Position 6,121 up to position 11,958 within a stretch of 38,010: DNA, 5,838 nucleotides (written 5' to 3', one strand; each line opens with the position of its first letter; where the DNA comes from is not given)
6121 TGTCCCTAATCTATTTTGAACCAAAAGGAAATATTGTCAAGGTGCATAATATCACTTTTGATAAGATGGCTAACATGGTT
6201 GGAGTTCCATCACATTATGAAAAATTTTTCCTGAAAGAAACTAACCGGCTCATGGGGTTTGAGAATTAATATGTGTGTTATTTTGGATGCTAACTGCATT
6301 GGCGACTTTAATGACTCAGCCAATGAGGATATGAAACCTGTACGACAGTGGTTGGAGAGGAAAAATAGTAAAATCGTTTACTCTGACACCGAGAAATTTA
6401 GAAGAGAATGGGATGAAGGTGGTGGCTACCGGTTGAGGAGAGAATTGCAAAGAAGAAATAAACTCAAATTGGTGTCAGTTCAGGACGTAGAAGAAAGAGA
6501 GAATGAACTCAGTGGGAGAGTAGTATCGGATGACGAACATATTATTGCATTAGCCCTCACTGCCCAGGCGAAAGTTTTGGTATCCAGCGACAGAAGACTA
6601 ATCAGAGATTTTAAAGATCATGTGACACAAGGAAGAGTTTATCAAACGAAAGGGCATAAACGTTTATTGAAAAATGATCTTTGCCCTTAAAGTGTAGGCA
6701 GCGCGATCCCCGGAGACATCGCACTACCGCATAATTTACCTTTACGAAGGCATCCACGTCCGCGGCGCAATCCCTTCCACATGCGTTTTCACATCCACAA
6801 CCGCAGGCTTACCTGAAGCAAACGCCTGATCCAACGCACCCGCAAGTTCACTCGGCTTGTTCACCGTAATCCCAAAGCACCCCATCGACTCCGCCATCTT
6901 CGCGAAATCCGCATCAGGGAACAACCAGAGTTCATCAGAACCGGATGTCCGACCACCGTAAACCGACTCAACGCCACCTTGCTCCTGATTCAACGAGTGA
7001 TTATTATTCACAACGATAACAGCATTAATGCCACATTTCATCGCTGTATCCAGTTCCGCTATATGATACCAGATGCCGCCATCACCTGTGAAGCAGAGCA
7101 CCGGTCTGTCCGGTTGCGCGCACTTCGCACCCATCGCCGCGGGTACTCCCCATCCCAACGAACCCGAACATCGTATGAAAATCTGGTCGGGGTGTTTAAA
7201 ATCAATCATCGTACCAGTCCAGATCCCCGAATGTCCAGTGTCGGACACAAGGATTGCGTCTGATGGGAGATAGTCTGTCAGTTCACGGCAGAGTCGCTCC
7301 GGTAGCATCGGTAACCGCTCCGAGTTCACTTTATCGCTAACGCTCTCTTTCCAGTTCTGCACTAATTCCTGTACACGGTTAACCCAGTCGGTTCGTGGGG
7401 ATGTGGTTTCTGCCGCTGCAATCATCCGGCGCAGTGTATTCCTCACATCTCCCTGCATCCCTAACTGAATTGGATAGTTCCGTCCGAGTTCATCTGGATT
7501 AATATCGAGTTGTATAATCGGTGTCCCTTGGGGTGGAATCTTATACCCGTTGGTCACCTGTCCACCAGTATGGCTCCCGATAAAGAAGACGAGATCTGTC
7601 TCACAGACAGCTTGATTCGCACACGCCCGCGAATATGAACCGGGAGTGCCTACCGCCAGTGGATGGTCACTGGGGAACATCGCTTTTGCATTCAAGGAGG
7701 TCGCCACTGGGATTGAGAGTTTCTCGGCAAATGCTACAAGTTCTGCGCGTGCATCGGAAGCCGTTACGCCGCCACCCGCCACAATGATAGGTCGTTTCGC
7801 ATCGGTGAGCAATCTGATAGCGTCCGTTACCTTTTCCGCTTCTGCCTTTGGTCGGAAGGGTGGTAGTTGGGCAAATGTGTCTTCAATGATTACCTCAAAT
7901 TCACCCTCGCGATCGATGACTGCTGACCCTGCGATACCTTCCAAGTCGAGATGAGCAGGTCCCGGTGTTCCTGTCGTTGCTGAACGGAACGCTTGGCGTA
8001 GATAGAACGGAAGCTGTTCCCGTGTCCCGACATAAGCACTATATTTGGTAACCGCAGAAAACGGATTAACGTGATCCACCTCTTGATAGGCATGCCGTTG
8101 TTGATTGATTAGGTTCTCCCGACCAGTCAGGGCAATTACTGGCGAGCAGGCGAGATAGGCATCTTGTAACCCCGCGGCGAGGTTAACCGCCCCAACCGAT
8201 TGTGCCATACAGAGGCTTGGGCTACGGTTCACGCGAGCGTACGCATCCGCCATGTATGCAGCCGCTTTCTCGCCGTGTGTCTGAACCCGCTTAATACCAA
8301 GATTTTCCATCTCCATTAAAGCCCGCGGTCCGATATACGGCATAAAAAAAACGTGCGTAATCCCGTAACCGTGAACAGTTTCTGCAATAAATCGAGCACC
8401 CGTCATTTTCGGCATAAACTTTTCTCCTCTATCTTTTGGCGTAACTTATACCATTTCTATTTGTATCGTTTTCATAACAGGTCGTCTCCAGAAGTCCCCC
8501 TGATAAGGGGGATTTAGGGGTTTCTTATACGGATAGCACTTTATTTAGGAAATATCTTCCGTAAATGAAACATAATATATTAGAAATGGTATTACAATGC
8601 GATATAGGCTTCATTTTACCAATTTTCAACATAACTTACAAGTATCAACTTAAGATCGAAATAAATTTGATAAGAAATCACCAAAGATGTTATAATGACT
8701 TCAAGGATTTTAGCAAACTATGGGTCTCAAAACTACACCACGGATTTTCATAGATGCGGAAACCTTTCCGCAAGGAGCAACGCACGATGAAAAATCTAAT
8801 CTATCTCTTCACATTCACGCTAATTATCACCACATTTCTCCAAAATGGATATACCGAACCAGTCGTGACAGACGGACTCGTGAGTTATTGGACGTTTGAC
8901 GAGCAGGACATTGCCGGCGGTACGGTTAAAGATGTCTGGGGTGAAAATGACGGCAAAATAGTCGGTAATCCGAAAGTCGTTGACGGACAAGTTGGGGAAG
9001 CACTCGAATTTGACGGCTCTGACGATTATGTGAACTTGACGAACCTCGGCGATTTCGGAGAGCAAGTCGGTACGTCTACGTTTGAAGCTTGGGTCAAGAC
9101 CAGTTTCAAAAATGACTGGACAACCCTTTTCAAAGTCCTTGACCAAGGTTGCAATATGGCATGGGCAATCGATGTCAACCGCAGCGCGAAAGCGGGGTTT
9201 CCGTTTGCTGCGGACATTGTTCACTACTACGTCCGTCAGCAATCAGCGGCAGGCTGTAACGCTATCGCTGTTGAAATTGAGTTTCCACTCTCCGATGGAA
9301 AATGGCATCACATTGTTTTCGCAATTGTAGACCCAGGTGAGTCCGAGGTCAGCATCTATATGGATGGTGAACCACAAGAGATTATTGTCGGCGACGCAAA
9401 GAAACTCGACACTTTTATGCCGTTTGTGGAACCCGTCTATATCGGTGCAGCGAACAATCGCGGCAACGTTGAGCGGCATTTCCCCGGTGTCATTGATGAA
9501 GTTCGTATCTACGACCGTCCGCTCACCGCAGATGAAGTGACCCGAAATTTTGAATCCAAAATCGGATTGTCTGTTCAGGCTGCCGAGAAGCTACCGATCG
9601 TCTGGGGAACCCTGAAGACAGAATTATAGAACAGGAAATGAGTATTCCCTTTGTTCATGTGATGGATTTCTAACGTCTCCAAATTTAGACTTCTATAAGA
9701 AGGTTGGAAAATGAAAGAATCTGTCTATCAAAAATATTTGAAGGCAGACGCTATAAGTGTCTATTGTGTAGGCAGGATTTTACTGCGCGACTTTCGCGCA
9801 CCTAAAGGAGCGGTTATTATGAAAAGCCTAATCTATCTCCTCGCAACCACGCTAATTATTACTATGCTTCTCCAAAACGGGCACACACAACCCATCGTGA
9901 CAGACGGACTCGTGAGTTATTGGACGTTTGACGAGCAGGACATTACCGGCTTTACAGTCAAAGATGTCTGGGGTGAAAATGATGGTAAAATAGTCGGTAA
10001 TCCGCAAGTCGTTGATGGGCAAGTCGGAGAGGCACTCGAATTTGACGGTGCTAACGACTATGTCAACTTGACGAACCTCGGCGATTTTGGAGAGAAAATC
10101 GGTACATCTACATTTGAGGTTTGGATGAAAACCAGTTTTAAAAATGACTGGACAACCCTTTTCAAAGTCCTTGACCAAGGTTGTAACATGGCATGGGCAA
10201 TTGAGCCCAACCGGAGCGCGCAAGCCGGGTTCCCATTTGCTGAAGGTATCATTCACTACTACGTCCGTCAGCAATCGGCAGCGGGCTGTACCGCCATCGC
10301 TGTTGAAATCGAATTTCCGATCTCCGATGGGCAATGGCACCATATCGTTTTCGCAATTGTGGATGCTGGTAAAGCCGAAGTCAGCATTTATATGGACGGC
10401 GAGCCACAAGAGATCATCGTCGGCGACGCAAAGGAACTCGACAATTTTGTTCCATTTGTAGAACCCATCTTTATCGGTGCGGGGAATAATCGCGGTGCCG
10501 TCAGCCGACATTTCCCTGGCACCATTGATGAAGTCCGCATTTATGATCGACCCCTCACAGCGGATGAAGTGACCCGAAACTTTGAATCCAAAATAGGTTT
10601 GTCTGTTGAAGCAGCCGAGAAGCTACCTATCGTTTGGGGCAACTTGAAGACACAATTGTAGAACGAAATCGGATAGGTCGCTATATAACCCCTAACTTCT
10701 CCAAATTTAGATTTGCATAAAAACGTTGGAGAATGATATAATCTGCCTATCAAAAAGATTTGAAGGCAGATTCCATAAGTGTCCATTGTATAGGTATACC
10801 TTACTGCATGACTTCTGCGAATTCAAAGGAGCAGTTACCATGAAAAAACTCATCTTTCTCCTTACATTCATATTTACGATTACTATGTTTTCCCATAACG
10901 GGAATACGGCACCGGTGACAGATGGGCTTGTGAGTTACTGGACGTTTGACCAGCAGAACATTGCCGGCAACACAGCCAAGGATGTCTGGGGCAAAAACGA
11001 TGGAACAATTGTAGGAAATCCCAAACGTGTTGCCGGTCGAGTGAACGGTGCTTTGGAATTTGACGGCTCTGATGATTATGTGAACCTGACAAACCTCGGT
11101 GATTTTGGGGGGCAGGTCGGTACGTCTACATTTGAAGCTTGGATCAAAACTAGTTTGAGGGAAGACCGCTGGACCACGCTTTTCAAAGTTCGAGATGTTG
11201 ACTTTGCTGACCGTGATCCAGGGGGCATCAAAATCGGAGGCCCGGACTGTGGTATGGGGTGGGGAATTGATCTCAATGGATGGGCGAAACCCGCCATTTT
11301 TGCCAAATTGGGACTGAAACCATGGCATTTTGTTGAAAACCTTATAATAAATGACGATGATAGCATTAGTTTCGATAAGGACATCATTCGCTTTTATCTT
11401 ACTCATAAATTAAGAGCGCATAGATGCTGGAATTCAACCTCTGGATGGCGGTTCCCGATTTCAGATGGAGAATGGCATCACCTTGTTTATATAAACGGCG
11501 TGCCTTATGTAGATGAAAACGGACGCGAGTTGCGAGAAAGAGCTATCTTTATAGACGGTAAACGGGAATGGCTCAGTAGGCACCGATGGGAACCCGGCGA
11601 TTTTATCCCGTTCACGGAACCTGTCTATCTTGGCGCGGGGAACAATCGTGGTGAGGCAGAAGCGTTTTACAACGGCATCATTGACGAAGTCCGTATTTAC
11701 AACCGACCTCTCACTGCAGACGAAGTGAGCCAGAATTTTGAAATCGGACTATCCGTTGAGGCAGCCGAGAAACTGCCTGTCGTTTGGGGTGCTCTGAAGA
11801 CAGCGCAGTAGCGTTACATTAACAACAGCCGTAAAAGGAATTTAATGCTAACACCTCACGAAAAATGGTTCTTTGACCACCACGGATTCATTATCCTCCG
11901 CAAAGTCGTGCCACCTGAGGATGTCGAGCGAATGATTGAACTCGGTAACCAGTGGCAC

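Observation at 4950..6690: A/T-rich, REP-bounded two-gene module: an ABC/AAA_21-type ATPase coupled to a PIN-like protein, a candidate uncharacterised defence or abortive-infection system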

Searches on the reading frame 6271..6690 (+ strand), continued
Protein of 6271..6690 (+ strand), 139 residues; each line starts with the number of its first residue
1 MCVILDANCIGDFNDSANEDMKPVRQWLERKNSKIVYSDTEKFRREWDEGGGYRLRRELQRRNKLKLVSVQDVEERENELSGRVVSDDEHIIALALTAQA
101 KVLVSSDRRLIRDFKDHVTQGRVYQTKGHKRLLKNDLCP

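Call 59: search_protein_families(library=pfam, alignment_id=A3, max_evalue=0.00001)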
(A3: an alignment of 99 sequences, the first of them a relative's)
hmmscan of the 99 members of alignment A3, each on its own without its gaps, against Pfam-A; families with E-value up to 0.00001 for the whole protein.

A. member 1, L011:5731-6507:- (258 aa): 2 families
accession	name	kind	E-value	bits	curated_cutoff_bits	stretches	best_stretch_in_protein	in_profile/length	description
PF00005.33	ABC_tran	-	4.9e-31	108.6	25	1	17-159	2-136/137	ABC transporter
PF13304.12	AAA_21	-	1.7e-09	38.6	27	0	115-192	221-301/304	AAA domain, putative AbiEii toxin, Type IV TA system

B. families by the number of members that match (of 99 scanned): 39 families (the first 25 are shown)
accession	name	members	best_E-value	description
PF00884.28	Sulfatase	9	5.1e-62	Sulfatase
PF13519.12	VWA_2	9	2.9e-31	von Willebrand factor type A domain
PF00092.34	VWA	9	1.4e-30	von Willebrand factor type A domain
PF13768.12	VWA_3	9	1.4e-19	von Willebrand factor type A domain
PF07090.17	GATase1_like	9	5.6e-18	Putative glutamine amidotransferase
PF01663.27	Phosphodiest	9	4.5e-12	Type I phosphodiesterase / nucleotide pyrophosphatase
PF05762.20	VWA_CoxE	9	2.9e-09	VWA domain containing CoxE-like protein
PF24684.1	Vgb_lyase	8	4.2e-13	Virginiamycin B lyase family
PF01475.25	FUR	6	2.5e-30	Ferric uptake regulator family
PF12715.13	Abhydrolase_7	6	1.1e-08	Abhydrolase family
PF22244.2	GCE_fung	5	2.4e-06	Glucuronyl esterase, fungi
PF02463.25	SMC_N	4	3.3e-18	RecF/RecN/SMC N terminal domain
PF13476.12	AAA_23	4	4.7e-16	AAA domain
PF21959.2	DUF6923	4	8.9e-08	Repeat of unknown function (DUF6923)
PF01408.29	GFO_IDH_MocA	3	1.3e-27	Oxidoreductase family, NAD-binding Rossmann fold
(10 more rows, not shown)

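Call 60: search_protein_families(library=padloc, alignment_id=A3, max_evalue=0.00001)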
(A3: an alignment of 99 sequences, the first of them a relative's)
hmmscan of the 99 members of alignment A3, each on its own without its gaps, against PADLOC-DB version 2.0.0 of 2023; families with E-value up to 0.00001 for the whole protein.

A. member 1, L011:5731-6507:- (258 aa): 4 families
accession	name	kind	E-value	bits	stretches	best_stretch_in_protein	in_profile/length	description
PDLC04135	mad3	-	5.2e-24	83.5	2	123-206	255-339/374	mads_3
PDLC04140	mad8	-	2.3e-11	41.8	1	11-192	12-235/314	mads_8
PDLC02980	AriA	-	1.8e-08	32.7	0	116-189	222-298/304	-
PDLC04213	HEC-02A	-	1.8e-07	29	0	120-189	198-271/337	-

B. families by the number of members that match (of 99 scanned): 103 families (the first 25 are shown)
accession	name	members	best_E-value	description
PDLC04135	mad3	6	1.1e-35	mads_3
PDLC04213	HEC-02A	6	1.6e-07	-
PDLC03859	LmuB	4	9.5e-13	-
PDLC00305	PtuA1|PtuA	4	1.3e-08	AAA ATPase domain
PDLC00307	PtuA1|PtuA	4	8.6e-08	AAA ATPase domain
PDLC02336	AbiLi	4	4.5e-07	AbiLi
PDLC03095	Specificity_I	3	1.5e-53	Type I specificity subunit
PDLC03155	Specificity_I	3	2.1e-37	Type I specificity subunit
PDLC03181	Specificity_I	3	1.4e-35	Type I specificity subunit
PDLC03197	Specificity_I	3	1.1e-32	Type I specificity subunit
PDLC03089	Specificity_I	3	5.6e-32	Type I specificity subunit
PDLC03169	Specificity_I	3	3.4e-30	Type I specificity subunit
PDLC03069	Specificity_I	3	7.2e-30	Type I specificity subunit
PDLC03086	Specificity_I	3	2.4e-29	Type I specificity subunit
PDLC03168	Specificity_I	3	6.9e-29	Type I specificity subunit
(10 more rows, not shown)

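Call 61: fold_search(model_id=the predicted structure, library=viral)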
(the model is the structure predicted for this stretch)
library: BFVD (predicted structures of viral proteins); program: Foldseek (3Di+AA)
matches with E <= 10: 307; with E <= 0.001: 0
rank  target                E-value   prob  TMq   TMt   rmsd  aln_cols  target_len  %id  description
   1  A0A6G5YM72            4.4e-03  0.99  0.54  0.22   6.1       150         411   13  (no name in the UniProt tables at hand)
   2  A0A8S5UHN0            4.2e-02  0.75  0.43  0.26   6.5       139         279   12  Uncharacterized protein [Siphoviridae sp. ctZd434]
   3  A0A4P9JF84            1.0e-01  0.09  0.22  0.14  19.9       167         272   13  VP6 [Palyam virus]
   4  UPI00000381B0         2.0e-01  0.21  0.29  0.12   7.9       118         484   10  (no name look-up for this kind of identifier)
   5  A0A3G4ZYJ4            2.4e-01  0.35  0.42  0.34   8.7       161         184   14  DUF1308 domain-containing protein [Edafosvirus sp.]
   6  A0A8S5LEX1            2.4e-01  0.21  0.23  0.13   6.7        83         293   16  TET-Associated Glycosyltransferase domain-containing protein [Siphoviridae sp. cttkn18]
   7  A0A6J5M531            3.1e-01  0.30  0.39  0.29   7.7       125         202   17  Uncharacterized protein [uncultured Caudovirales phage]
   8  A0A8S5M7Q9            3.3e-01  0.38  0.50  0.23   6.9       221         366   13  PIN like domain [Siphoviridae sp. ctPAi1]
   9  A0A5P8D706            3.3e-01  0.16  0.34  0.23  11.0       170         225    9  Polynucleotide kinase PNKP phosphatase domain-containing protein [Pectobacterium phage Wc4]
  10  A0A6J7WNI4            3.6e-01  0.28  0.37  0.42   5.8       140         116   14  Uncharacterized protein [uncultured Caudovirales phage]
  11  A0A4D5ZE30            4.3e-01  0.11  0.25  0.25   8.9       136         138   13  Uncharacterized protein [Burkholderia phage BcepSaruman]
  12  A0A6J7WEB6            4.9e-01  0.44  0.43  0.20   5.4       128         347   12  Phage-like element PBSX protein, XkdF [uncultured Caudovirales phage]
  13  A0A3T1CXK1            4.9e-01  0.10  0.30  0.08   8.9       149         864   12  DNA helicase [Acanthamoeba castellanii medusavirus J1]
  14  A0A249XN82            4.9e-01  0.09  0.23  0.12   9.5       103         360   13  AAA-ATPase [Arthrobacter phage GurgleFerb]
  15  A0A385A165            5.2e-01  0.16  0.41  0.14   7.3       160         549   11  (no name in the UniProt tables at hand)
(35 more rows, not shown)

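Call 86: search_protein_representatives(alignment_id=A1)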
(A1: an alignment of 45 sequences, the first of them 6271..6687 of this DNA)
Query: 45 sequences, 140 profile positions. Proteins with E-value up to 0.001 (for the whole library): 1673; up to 1e-10: 871; up to 1e-30: 61. The best 150 are listed.
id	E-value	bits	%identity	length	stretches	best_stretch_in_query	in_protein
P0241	7.4e-57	207.6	-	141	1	1-140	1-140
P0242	4.2e-55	201.9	-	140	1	1-140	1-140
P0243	1.9e-54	199.8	-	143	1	1-140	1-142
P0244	1.4e-49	184.0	-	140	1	1-140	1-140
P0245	9.0e-49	181.4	-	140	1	1-140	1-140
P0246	2.0e-45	170.6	-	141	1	1-140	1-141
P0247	5.1e-45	169.2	-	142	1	1-140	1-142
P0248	5.7e-45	169.1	-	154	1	1-140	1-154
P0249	2.3e-41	157.4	-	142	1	1-140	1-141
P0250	8.2e-40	152.4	-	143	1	1-140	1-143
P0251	1.3e-39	151.7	-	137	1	1-140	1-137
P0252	1.6e-39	151.4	-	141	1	1-140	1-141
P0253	2.0e-39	151.1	-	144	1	1-140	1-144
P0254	3.2e-39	150.4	-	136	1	1-140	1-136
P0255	1.1e-38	148.7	-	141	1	1-140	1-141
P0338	3.9e-25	104.8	-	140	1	1-140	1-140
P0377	1.3e-22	96.6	-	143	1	1-140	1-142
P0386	3.5e-22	95.2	-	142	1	1-140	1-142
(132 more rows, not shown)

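Call 87: find_encoding_contigs(protein=P0386, flank=5000, max_places=3)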
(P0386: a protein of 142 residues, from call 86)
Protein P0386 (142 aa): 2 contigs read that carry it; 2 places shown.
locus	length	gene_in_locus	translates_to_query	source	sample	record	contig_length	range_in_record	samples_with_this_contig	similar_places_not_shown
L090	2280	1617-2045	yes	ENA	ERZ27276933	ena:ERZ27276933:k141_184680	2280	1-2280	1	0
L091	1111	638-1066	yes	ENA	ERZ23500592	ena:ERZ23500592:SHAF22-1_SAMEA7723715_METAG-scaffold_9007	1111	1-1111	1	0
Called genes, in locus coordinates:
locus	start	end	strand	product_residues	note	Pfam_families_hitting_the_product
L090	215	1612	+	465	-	-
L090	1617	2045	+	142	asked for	PF01850:PIN (weak)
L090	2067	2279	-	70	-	?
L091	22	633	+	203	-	-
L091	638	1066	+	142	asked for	PF01850:PIN (weak)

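Call 90: find_encoding_contigs(protein=P0338, flank=6000, max_places=3)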
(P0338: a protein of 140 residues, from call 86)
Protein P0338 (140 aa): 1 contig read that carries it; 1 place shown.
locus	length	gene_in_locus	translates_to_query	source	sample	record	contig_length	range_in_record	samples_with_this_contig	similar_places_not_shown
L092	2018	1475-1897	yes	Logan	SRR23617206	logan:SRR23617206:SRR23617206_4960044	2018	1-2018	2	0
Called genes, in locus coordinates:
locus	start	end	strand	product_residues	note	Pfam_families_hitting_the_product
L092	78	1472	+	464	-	PF13175:AAA_15 (weak), PF13304:AAA_21, PF13175:AAA_15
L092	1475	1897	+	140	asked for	-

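Call 91: find_encoding_contigs(protein=P0377, flank=6000, max_places=3)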
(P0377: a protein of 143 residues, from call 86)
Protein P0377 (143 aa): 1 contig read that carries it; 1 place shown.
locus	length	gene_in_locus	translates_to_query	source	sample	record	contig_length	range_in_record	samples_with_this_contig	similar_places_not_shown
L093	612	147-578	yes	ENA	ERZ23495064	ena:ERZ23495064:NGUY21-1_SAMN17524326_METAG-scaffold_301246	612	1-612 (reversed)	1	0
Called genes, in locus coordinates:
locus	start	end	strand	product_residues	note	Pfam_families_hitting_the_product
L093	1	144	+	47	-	?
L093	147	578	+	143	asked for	PF01850:PIN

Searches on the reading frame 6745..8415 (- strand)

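Call 11: search_protein_families(library=pfam, proteins=[window:6745-8415:-], max_evalue=0.001)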
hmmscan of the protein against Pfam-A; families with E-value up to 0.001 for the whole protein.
window:6745-8415:- (557 aa): 3 families
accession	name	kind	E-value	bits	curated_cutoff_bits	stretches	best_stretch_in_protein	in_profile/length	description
PF00205.28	TPP_enzyme_M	-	9e-39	132.8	30.4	1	197-330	2-136/137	Thiamine pyrophosphate enzyme, central domain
PF02775.26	TPP_enzyme_C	-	3.2e-36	124.8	21.9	1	392-542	1-151/151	Thiamine pyrophosphate enzyme, C-terminal TPP binding domain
PF02776.23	TPP_enzyme_N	-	3.2e-21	75.7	26.8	1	4-116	1-117/119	Thiamine pyrophosphate enzyme, N-terminal TPP binding domain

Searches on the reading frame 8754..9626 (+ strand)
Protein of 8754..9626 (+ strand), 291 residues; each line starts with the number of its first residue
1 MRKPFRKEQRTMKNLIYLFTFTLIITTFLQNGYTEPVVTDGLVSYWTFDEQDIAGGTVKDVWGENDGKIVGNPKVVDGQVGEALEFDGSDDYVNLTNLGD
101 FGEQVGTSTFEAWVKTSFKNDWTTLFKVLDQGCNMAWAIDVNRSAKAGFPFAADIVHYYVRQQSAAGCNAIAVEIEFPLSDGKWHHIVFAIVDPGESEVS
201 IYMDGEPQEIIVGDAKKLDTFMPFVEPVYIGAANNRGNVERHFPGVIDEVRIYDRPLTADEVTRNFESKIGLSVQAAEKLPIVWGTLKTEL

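Call 11: search_protein_families(library=pfam, proteins=[window:8754-9626:+], max_evalue=0.001)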
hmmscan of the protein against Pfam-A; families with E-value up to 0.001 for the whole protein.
window:8754-9626:+ (291 aa): 4 families
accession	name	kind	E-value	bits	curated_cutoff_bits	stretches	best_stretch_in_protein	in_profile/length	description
PF13385.13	Laminin_G_3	-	1.1e-22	81.2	27.6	1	87-262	1-150/151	Concanavalin A-like lectin/glucanases superfamily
PF02210.31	Laminin_G_2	-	2.6e-06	28.3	22.9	1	169-252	39-123/126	Laminin G domain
PF02973.23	Sialidase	-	0.00028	20.9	26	1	220-264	136-183/189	Sialidase, N-terminal domain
PF00054.30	Laminin_G_1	-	0.00039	21.1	24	1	160-257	31-130/131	Laminin G domain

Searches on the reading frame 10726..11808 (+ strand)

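Call 11: search_protein_families(library=pfam, proteins=[window:10726-11808:+], max_evalue=0.001)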
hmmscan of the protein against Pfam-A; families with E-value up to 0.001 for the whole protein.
window:10726-11808:+ (361 aa): 2 families
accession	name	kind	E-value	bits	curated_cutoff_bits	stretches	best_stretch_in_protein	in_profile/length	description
PF13385.13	Laminin_G_3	-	2.7e-14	54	27.6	1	243-335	74-151/151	Concanavalin A-like lectin/glucanases superfamily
PF02973.23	Sialidase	-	0.00085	19.3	26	0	299-336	146-183/189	Sialidase, N-terminal domain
